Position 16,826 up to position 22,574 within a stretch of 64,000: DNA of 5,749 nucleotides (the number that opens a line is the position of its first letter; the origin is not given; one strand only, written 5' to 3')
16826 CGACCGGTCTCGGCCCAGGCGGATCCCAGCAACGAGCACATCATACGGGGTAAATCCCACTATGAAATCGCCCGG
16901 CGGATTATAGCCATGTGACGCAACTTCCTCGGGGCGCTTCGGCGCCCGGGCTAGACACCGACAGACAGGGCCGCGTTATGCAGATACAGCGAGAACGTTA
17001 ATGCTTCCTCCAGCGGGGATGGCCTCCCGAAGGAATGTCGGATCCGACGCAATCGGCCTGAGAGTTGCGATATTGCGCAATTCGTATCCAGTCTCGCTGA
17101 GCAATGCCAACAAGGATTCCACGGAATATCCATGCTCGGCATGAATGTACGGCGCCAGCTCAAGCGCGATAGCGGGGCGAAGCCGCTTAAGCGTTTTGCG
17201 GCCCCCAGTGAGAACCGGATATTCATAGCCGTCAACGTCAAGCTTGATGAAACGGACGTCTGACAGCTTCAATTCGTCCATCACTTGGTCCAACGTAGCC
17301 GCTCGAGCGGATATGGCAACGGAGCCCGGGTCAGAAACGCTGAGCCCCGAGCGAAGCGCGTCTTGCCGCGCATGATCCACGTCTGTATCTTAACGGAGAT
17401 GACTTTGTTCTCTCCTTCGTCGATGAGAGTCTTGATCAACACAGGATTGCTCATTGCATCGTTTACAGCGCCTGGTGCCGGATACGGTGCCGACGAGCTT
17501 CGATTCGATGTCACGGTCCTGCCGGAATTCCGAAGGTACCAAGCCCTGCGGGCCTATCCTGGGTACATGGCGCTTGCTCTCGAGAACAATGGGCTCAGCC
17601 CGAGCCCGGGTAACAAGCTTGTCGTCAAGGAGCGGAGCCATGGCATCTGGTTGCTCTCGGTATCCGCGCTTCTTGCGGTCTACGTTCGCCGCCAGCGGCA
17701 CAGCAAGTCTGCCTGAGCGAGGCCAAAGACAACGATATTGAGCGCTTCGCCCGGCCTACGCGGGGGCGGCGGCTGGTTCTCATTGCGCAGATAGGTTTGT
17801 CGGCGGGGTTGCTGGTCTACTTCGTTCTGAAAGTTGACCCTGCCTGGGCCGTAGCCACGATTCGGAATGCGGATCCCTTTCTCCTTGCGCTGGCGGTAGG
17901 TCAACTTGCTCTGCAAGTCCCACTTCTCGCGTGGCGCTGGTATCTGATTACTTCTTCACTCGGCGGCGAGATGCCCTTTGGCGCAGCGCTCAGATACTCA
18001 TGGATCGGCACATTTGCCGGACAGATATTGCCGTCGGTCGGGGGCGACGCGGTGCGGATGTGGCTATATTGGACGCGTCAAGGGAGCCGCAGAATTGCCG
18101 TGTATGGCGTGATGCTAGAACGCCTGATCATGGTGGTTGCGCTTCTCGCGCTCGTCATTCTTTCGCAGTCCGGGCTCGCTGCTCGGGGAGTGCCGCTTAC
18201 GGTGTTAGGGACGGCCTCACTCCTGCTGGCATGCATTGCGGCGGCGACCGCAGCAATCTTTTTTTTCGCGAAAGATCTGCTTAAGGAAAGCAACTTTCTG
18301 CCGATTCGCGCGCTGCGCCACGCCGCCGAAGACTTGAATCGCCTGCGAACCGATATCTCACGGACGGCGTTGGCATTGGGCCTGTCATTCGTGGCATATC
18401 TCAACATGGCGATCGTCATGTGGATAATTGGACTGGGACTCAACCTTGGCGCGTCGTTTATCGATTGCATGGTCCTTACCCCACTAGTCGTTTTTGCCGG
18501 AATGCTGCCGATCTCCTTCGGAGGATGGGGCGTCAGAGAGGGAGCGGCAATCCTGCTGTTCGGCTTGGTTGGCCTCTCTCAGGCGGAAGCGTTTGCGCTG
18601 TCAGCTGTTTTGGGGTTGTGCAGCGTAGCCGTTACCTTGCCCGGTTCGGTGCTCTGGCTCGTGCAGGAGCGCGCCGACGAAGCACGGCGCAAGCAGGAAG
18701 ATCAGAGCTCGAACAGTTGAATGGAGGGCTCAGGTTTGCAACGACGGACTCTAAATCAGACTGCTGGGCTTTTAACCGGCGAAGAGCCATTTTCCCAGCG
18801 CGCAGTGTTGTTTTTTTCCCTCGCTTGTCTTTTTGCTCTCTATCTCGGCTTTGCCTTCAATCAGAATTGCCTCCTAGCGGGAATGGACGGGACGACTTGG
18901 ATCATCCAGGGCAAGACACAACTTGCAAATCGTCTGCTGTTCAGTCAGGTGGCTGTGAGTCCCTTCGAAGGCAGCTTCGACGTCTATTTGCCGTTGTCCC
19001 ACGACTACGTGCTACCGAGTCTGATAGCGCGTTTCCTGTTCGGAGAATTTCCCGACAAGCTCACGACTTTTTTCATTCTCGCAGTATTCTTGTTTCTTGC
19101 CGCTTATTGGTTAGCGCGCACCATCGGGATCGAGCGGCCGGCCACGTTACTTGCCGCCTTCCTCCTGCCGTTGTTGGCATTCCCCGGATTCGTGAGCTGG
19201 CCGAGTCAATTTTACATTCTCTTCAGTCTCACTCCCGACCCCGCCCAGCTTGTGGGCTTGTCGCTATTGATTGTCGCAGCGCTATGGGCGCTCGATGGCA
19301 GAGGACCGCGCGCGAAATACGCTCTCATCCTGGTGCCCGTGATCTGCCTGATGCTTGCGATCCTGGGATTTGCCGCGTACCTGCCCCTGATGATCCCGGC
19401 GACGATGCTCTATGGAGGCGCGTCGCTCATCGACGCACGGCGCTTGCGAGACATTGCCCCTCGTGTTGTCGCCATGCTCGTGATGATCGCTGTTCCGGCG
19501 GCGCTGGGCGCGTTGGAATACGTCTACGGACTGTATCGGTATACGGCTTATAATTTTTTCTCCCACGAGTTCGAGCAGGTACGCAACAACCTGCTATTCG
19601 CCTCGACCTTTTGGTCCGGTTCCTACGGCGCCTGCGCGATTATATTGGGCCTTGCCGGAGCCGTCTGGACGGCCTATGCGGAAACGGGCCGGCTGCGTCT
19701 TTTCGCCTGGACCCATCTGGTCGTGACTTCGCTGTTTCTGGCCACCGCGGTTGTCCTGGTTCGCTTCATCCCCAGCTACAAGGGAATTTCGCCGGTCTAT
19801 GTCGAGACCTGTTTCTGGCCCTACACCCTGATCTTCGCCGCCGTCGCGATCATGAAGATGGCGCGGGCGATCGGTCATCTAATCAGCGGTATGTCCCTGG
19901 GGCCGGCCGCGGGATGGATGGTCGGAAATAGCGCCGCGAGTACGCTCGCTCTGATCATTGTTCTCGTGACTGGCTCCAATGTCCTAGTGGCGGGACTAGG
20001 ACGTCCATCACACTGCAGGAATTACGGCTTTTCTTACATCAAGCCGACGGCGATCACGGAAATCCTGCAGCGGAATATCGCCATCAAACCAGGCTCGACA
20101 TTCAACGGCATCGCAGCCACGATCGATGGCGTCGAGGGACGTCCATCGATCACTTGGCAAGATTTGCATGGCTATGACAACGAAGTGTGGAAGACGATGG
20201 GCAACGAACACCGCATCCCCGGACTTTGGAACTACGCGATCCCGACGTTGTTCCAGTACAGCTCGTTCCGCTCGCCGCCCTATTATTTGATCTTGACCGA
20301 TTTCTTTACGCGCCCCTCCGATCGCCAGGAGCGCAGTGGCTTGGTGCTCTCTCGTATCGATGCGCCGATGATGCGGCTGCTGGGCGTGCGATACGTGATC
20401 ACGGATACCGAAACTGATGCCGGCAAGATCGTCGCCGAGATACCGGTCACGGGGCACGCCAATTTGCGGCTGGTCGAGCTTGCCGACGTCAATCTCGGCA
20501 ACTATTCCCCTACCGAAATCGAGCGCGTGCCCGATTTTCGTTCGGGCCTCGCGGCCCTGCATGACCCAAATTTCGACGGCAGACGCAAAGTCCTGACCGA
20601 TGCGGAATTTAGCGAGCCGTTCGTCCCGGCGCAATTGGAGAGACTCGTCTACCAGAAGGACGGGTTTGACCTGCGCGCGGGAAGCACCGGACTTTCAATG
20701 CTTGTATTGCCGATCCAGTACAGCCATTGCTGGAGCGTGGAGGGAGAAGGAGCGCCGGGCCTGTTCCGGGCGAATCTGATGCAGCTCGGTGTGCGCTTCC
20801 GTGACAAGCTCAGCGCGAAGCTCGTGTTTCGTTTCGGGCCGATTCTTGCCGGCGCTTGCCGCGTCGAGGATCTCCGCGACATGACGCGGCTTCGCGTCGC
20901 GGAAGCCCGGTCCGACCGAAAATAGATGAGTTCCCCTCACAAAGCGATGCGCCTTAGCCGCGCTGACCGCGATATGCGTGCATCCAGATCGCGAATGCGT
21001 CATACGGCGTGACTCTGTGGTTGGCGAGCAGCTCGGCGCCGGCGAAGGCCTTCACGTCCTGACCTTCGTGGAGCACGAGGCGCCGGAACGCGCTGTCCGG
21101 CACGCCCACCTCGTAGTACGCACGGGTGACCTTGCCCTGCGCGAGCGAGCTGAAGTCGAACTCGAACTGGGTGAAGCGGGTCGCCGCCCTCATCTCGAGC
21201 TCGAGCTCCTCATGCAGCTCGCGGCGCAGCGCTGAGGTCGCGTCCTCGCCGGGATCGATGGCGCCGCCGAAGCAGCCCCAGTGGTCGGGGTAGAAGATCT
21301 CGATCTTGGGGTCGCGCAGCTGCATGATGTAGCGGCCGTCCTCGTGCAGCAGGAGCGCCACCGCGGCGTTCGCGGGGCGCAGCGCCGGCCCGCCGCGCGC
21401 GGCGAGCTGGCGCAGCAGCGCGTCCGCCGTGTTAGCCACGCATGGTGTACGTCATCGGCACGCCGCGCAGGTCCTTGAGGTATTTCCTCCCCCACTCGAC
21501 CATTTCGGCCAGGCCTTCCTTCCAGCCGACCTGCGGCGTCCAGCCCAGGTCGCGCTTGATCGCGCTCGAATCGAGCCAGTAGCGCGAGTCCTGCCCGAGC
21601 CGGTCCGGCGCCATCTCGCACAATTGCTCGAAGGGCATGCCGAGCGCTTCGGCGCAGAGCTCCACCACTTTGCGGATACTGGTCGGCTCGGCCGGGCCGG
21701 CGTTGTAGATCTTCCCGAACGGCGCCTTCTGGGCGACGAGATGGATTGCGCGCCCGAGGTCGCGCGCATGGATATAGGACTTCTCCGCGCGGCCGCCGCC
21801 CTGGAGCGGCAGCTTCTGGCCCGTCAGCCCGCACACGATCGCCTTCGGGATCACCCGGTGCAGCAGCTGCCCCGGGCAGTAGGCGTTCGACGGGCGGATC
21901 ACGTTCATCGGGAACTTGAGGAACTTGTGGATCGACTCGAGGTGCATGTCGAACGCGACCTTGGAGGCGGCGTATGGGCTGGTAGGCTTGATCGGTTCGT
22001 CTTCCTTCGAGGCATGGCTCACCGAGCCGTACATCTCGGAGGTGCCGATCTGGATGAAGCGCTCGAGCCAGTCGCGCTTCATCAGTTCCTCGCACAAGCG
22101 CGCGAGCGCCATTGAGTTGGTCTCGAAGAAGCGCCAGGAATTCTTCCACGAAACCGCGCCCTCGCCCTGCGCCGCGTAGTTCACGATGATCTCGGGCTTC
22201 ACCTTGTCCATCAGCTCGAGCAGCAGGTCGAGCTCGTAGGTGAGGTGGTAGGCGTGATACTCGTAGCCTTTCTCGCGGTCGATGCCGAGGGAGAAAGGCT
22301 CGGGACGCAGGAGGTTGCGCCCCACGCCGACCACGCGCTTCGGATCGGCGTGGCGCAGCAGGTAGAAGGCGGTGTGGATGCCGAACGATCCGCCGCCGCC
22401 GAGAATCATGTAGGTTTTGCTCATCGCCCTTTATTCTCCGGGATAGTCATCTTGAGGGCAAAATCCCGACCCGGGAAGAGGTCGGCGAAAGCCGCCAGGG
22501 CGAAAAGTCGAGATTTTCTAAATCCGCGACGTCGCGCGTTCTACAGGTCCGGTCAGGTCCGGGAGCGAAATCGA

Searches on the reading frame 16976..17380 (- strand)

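Call 79: search_protein_families(library=pfam, proteins=[window:16976-17380:-], max_evalue=0.01)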
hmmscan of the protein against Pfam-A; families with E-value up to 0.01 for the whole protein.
window:16976-17380:- (134 aa): 1 family
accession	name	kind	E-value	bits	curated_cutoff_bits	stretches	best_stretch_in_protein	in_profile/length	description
PF05050.19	Methyltransf_21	-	2.9e-14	54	22.7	1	17-101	89-173/173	Methyltransferase FkbM domain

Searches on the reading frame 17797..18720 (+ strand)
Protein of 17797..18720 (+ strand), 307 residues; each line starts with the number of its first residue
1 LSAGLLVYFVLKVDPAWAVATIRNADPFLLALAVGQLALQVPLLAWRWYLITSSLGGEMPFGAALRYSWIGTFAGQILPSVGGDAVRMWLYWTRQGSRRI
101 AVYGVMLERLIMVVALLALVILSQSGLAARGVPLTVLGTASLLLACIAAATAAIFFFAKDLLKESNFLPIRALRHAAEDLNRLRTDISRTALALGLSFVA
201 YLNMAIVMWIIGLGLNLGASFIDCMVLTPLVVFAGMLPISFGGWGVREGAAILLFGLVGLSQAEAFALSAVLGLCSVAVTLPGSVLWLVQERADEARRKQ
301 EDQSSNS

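Call 8: search_protein_families(library=pfam, proteins=[window:17797-18720:+], max_evalue=0.01)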
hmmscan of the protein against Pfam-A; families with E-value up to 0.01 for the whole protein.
window:17797-18720:+ (307 aa): 1 family
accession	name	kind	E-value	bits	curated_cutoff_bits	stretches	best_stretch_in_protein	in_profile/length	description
PF03706.18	LPG_synthase_TM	-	3.2e-37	129.1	33.4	1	2-283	8-302/302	Lysylphosphatidylglycerol synthase TM region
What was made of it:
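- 17797..18720 (+): MprF-like 'flippase-like' membrane protein, the candidate flippase for the lipid-linked sugar. LPG_synthase_TM E 3e-37 (call 8).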

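Call 29: search_protein_families(library=ncbifam, proteins=[window:17797-18720:+], max_evalue=0.01)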
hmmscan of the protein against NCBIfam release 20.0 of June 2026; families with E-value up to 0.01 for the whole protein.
window:17797-18720:+ (307 aa): 3 families
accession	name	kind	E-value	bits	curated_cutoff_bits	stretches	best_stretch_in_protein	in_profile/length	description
TIGR00374.1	TIGR00374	subfamily_domain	4.9e-16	59.1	43.2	1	13-289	15-312/323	flippase-like domain-containing protein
NF033480.1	bifunc_MprF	equivalog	1.6e-06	26.7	600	1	14-267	28-273/841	bifunctional lysylphosphatidylglycerol flippase/synthetase MprF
TIGR03476.1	HpnL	subfamily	3e-06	26.8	195.65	1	4-291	14-318/318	putative membrane protein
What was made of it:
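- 17797..18720 (+): TIGR00374 flippase-like domain E 5e-16 (call 29).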

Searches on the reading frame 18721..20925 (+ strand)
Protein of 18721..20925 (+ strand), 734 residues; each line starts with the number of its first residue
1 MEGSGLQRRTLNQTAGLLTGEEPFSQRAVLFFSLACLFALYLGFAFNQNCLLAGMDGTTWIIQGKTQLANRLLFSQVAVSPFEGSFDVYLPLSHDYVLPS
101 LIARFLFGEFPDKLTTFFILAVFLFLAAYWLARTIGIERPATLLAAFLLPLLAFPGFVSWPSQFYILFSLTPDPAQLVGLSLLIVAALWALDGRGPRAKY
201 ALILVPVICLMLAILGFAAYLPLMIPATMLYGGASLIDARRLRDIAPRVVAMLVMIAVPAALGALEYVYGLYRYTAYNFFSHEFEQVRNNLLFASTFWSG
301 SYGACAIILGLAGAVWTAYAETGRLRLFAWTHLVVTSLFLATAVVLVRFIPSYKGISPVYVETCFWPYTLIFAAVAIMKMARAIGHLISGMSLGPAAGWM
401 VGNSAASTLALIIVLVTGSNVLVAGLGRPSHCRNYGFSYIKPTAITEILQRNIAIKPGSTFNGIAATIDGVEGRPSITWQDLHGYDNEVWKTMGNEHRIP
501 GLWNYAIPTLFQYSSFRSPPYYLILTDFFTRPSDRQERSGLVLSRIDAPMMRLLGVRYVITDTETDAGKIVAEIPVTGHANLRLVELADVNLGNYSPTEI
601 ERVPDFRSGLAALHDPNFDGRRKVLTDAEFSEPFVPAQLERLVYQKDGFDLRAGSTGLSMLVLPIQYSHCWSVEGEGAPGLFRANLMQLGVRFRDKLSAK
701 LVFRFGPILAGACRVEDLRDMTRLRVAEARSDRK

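Call 8: search_protein_families(library=pfam, proteins=[window:18721-20925:+], max_evalue=0.01)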
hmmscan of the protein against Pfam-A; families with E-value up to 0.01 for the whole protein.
window:18721-20925:+ (734 aa): 0 families

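Call 29: search_protein_families(library=ncbifam, proteins=[window:18721-20925:+], max_evalue=0.01)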
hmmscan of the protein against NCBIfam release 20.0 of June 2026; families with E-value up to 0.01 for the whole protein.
window:18721-20925:+ (734 aa): 0 families

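Call 30: search_solved_structures(query=window:18721-20925:+, max_evalue=10)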
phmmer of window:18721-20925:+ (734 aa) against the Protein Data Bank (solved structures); distinct sequences matched with E-value up to 10: 1.
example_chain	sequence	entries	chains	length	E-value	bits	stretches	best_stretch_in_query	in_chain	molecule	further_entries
9axb_A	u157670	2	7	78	0.13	13.9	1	431-499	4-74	Gp54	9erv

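Call 45: find_homologous_proteins(query=window:18721-20925:+, max_evalue=0.00001)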
Query window:18721-20925:+ (734 aa): 24 proteins with E <= 0.00001 among 8000 candidates.
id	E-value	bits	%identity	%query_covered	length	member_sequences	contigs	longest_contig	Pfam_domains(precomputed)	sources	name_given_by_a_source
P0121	0.0e+0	1593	100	96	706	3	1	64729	-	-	-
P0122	0.0e+0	1441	89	98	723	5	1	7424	-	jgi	-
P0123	0.0e+0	1400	86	98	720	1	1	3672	-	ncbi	-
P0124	0.0e+0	1126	75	90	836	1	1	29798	-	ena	-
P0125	0.0e+0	1111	69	98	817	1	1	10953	-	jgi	-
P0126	2.0e-293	994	63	97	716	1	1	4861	-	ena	-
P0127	2.7e-293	993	84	71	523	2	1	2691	-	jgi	jgi:hypothetical protein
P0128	3.5e-293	993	64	97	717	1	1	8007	-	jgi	jgi:hypothetical protein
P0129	4.6e-223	761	52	94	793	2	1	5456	-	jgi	jgi:hypothetical protein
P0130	2.7e-222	758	52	95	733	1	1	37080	-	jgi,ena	-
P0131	5.7e-217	741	50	98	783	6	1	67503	-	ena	-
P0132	4.6e-216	738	50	97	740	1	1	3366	-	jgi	jgi:hypothetical protein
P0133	3.8e-213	728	50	95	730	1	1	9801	-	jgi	jgi:hypothetical protein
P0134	1.9e-212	726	51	92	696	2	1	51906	-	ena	-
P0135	3.5e-212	725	51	95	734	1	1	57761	-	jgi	jgi:hypothetical protein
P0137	1.5e-201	690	49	96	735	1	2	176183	-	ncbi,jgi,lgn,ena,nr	ncbi:MAG TPA: hypothetical protein VEI03_24240 [Stellaceae bacterium]|nr:hypothetical protein [Stell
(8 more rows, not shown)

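Call 59: predict_structure(alignment_id=A5)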
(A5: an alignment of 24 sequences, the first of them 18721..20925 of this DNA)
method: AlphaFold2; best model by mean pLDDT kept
length: 734 residues; sequences in the alignment: 24
mean_pLDDT: 88.2   pTM: 0.88
mean pLDDT of the five models: 88.2, 87.0, 86.6, 85.7, 85.6
residues with pLDDT >= 90: 457; 70-90: 224; 50-70: 31; < 50: 22
segments of 3 or more residues with pLDDT < 50: 1-20
pLDDT, mean of each block of 10 residues (from residue 1): 35 33 82 97 94 88 82 77 81 60 78 91 97 94 97 92 87 90 96 84 94 87 93 91 88 94 91 89 76 84 92 97 94 96 91 83 94 96 84 69 87 96 88 75 96 95 93 85 89 90 93 78 94 83 93 97 93 92 96 96 95 95 95 92 94 96 95 95 97 96 87 92 93 47
secondary structure, 60 per line:
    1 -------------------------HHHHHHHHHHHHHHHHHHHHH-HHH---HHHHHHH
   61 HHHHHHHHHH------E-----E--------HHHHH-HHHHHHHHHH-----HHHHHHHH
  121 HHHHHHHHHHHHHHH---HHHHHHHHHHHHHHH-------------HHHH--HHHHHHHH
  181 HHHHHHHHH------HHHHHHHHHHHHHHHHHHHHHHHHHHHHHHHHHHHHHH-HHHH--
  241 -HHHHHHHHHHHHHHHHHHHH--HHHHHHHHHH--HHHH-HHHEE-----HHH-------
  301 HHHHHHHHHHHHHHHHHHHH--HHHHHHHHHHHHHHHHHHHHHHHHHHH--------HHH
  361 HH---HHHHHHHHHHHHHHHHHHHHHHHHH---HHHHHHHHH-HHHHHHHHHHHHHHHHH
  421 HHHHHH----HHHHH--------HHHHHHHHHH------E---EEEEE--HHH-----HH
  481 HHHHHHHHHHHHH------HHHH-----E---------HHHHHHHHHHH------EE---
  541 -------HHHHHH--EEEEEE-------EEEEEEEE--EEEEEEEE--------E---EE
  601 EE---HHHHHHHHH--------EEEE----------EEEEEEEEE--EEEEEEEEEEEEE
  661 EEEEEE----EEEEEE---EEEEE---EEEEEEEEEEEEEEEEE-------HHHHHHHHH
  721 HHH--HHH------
elements in order (helices of 4 or more, strands of 3 or more residues): H26-46 H54-70 H92-96 H98-107 H113-135 H139-153 H167-170 H173-189 H196-233 H235-238 H242-261 H264-273 H276-279 H301-320 H323-349 H358-362 H366-390 H394-402 H404-426 H431-435 H444-453 E464-468 H479-493 H500-503 H519-529 H548-553 E556-561 E569-576 E579-586 E599-602 H606-614 E623-626 E637-645 E648-666 E671-676 E680-684 E688-704 H712-723
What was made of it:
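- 18721..20925 (+): GT-C-fold membrane glycosyltransferase. AF2 model with pLDDT 88.2 and pTM 0.88 (call 59).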

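Call 62: fold_search(model_id=the predicted structure, library=pdb)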
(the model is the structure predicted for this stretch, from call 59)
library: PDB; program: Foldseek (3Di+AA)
matches with E <= 10: 296; with E <= 0.001: 7
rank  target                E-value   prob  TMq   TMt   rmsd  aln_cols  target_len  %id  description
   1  6wby                  3.7e-06  1.00  0.43  0.28  20.5       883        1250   12  Single-Particle Cryo-EM Structure of Arabinofuranosyltransferase AftD from Mycobacteria, Mutant R1389S Class 2 (released 2020-05-13)
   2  3waj                  1.4e-05  1.00  0.34  0.32  10.6       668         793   12  Crystal structure of the Archaeoglobus fulgidus oligosaccharyltransferase (O29867_ARCFU) complex with Zn and sulfate (released 2013-10-30)
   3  6w98_A                1.1e-04  1.00  0.43  0.26  20.5       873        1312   12  Single-Particle Cryo-EM Structure of Arabinofuranosyltransferase AftD from Mycobacteria (released 2020-05-13)
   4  6wbx                  1.2e-04  1.00  0.43  0.27  20.7       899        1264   12  Single-Particle Cryo-EM Structure of Arabinofuranosyltransferase AftD from Mycobacteria, Mutant R1389S Class 1 (released 2020-05-13)
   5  6gxc_A                2.7e-04  1.00  0.37  0.38   8.6       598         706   11  Bacterial oligosaccharyltransferase PglB in complex with an inhibitory peptide and a reactive lipid-linked oligosaccha (released 2018-11-14)
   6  8if8_B                3.6e-04  1.00  0.39  0.44   9.0       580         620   13  Arabinosyltransferase AftA (released 2023-05-31)
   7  8pn9_A                8.1e-04  1.00  0.29  0.31  13.1       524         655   11  Structure of human oligosaccharyltransferase OST-A complex bound to NGI-1 (released 2024-05-08)
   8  8if8_C                1.3e-03  1.00  0.41  0.48  10.6       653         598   12  Arabinosyltransferase AftA (released 2023-05-31)
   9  6s7t_A                1.6e-03  1.00  0.36  0.37  10.1       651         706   11  Cryo-EM structure of human oligosaccharyltransferase complex OST-B (released 2019-12-18)
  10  7bvf_A                2.4e-03  0.99  0.30  0.22  21.6       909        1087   10  Cryo-EM structure of Mycobacterium tuberculosis arabinosyltransferase EmbA-EmbB-AcpM2 in complex with ethambutol (released 2020-04-29)
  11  9s6r_A                3.3e-02  0.97  0.25  0.39  13.1       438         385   12  Ternary cryo-EM structure of yeast ALG3 with Dol25-PP-GlcNAc2Man5, Dol25-P-Man, and Fab (released 2026-03-18)
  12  7d5q_A                7.5e-02  0.16  0.11  0.16  23.9       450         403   12  Structure of NorC transporter (K398A mutant) in an outward-open conformation in complex with a single-chain Indian cam (released 2021-06-09)
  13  8xtw                  7.5e-02  0.10  0.08  0.12  24.3       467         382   13  Structure of human VAChT in complex with acetylcholine (released 2024-12-25)
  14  9wjh                  7.8e-02  0.10  0.08  0.12  25.3       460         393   14  Spiroindoline-bound human VAChT (released 2025-11-05)
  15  8ex4                  1.1e-01  0.15  0.10  0.15  24.9       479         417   12  Human S1P transporter Spns2 in an inward-facing open conformation (state 1) (released 2023-05-31)
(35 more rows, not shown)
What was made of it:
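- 18721..20925 (+): Foldseek hits: AftD 6wby E 3.7e-6, AglB, PglB, AftA, EmbA/B (call 62).
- The best Foldseek hits of one GT-C are the arabinofuranosyltransferases AftD, AftA and Emb (call 62).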

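Call 91: find_encoding_contigs(protein=P0137, flank=10000, max_places=1)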
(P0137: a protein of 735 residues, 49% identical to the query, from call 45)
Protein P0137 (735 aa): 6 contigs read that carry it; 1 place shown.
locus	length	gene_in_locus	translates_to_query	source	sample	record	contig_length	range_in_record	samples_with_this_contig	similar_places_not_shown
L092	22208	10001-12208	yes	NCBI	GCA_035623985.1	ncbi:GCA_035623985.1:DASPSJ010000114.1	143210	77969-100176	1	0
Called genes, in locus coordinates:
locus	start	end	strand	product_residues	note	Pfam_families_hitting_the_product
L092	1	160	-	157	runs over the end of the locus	PF00111:Fer2, PF01799:Fer2_2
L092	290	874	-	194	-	PF06240:COXG, PF10604:Polyketide_cyc2, PF03364:Polyketide_cyc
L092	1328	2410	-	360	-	PF00535:Glycos_transf_2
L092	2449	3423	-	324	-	PF13489:Methyltransf_23 (weak), PF08241:Methyltransf_11, PF08242:Methyltransf_12, PF13649:Methyltransf_25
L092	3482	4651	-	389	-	PF13378:MR_MLE_C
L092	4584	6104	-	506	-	PF03358:FMN_red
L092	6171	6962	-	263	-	PF22537:WbmS-like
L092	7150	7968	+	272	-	-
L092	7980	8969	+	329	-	PF02655:ATP-grasp_3 (weak), PF02786:CPSase_L_D2 (weak), PF13535:ATP-grasp_4 (faint), PF15632:ATPgrasp_Ter (weak)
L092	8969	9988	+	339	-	PF13480:Acetyltransf_6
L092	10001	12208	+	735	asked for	-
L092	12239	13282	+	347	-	PF01408:GFO_IDH_MocA, PF03447:NAD_binding_3 (faint), PF22725:GFO_IDH_MocA_C3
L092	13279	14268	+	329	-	PF01073:3Beta_HSD, PF01370:Epimerase, PF02719:Polysacc_synt_2, PF04321:RmlD_sub_bind, PF05368:NmrA (weak), PF07993:NAD_binding_4, PF13460:NAD_binding_10, PF16363:GDP_Man_Dehyd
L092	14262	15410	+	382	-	PF01041:DegT_DnrJ_EryC1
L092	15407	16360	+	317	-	PF03706:LPG_synthase_TM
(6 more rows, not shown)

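Call 92: find_encoding_contigs(protein=P0131, flank=10000, max_places=1)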
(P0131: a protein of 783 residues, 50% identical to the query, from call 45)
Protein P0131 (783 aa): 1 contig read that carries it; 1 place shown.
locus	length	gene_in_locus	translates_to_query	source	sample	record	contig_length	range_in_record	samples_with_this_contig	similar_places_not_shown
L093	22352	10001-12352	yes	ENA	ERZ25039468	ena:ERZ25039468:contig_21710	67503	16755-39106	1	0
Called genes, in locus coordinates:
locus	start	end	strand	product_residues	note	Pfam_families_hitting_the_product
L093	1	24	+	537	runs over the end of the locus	PF03062:MBOAT, PF13813:MBOAT_2 (weak)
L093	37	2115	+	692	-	PF07719:TPR_2 (faint), PF14559:TPR_19 (faint)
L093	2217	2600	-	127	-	-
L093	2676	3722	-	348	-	-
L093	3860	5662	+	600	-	-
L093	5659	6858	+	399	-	PF13489:Methyltransf_23, PF13847:Methyltransf_31 (weak), PF08241:Methyltransf_11, PF08242:Methyltransf_12, PF13649:Methyltransf_25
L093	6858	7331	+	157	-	PF05050:Methyltransf_21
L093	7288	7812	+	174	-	-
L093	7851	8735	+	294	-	PF00106:adh_short (weak), PF01073:3Beta_HSD, PF01370:Epimerase, PF02719:Polysacc_synt_2, PF04321:RmlD_sub_bind, PF13460:NAD_binding_10, PF16363:GDP_Man_Dehyd, PF07993:NAD_binding_4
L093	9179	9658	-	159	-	PF00293:NUDIX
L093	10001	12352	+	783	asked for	-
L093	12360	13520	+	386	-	-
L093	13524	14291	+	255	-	PF02353:CMAS (weak), PF05401:NodS (weak), PF13489:Methyltransf_23, PF13847:Methyltransf_31, PF08241:Methyltransf_11, PF08242:Methyltransf_12, PF13649:Methyltransf_25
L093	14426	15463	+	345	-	PF01408:GFO_IDH_MocA, PF22725:GFO_IDH_MocA_C3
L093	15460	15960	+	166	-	PF25084:LbH_EIF2B (weak), PF25087:GMPPB_C (faint), PF00132:Hexapep, PF14602:Hexapep_2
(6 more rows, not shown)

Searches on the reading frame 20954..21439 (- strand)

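Call 25: search_protein_families(library=pfam, proteins=[window:20954-21439:-], max_evalue=0.001)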
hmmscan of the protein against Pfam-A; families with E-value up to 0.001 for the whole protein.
window:20954-21439:- (161 aa): 1 family
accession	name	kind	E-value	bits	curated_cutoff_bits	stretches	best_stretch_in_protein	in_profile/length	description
PF00293.34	NUDIX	-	6e-10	39.7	21.1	1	24-104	4-87/134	NUDIX domain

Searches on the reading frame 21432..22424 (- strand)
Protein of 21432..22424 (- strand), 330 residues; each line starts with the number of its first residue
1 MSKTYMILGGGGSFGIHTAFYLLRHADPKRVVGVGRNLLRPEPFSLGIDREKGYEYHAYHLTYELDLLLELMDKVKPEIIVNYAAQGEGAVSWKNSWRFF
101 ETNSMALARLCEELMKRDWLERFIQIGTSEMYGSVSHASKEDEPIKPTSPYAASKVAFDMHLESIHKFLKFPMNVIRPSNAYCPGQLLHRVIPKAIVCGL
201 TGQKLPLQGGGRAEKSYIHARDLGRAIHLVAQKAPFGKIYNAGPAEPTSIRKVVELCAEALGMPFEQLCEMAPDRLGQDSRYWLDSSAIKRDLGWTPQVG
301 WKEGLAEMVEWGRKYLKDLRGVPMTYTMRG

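Call 8: search_protein_families(library=pfam, proteins=[window:21432-22424:-], max_evalue=0.01)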
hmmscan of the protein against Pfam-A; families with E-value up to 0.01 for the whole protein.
window:21432-22424:- (330 aa): 2 families
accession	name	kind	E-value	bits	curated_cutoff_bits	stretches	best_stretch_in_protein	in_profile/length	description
PF16363.11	GDP_Man_Dehyd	-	2.8e-39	135.9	27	1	6-308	1-332/332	GDP-mannose 4,6 dehydratase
PF01370.27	Epimerase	-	8.6e-37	127.3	20.9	1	6-243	2-240/240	NAD dependent epimerase/dehydratase family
